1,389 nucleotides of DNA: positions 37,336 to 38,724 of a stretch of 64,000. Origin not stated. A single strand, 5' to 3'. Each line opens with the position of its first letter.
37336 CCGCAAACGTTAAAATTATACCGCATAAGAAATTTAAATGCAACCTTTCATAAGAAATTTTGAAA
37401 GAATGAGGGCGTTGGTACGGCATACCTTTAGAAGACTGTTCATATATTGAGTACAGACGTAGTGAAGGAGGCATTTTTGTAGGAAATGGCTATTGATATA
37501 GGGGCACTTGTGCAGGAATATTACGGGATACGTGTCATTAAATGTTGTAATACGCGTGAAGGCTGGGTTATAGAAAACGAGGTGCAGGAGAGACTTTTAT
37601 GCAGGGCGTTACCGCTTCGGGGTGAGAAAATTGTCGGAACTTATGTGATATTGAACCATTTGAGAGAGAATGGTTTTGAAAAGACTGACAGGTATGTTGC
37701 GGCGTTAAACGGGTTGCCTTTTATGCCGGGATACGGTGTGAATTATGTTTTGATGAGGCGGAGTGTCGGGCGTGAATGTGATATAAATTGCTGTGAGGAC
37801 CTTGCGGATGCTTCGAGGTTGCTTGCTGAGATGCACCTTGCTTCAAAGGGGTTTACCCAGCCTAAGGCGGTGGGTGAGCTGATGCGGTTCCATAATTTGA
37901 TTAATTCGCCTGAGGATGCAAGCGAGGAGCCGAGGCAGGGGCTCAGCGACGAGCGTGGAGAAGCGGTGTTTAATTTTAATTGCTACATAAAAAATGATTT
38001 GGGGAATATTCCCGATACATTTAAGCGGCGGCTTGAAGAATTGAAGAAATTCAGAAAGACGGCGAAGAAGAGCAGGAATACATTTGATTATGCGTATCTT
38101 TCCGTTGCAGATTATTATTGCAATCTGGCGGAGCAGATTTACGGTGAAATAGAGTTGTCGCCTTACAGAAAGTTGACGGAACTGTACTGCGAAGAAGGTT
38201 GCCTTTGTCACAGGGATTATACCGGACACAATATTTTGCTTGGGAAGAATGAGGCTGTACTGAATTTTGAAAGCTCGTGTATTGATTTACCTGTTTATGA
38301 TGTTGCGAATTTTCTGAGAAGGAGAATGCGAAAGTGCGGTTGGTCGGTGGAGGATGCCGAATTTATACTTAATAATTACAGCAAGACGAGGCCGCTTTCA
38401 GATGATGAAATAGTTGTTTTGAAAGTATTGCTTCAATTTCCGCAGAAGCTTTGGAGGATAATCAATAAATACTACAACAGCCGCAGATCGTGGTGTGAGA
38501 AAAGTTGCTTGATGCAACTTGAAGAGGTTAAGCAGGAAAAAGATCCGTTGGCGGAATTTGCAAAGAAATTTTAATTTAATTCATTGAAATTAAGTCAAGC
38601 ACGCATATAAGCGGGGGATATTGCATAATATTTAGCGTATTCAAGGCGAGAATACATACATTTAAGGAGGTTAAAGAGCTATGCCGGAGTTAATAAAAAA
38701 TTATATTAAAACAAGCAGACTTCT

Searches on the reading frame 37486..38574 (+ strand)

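Call 12: search_protein_families(library=pfam, proteins=[window:37486-38574:+], max_evalue=0.1)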
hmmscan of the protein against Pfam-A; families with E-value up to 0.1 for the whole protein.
window:37486-38574:+ (362 aa): 2 families
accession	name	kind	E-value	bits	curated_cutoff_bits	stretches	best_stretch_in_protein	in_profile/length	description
PF01636.29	APH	-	1.4e-07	31.9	23.2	1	236-279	166-212/239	Phosphotransferase enzyme family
PF01633.27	Choline_kinase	-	0.00052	19.9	29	1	216-277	142-204/300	Choline/ethanolamine kinase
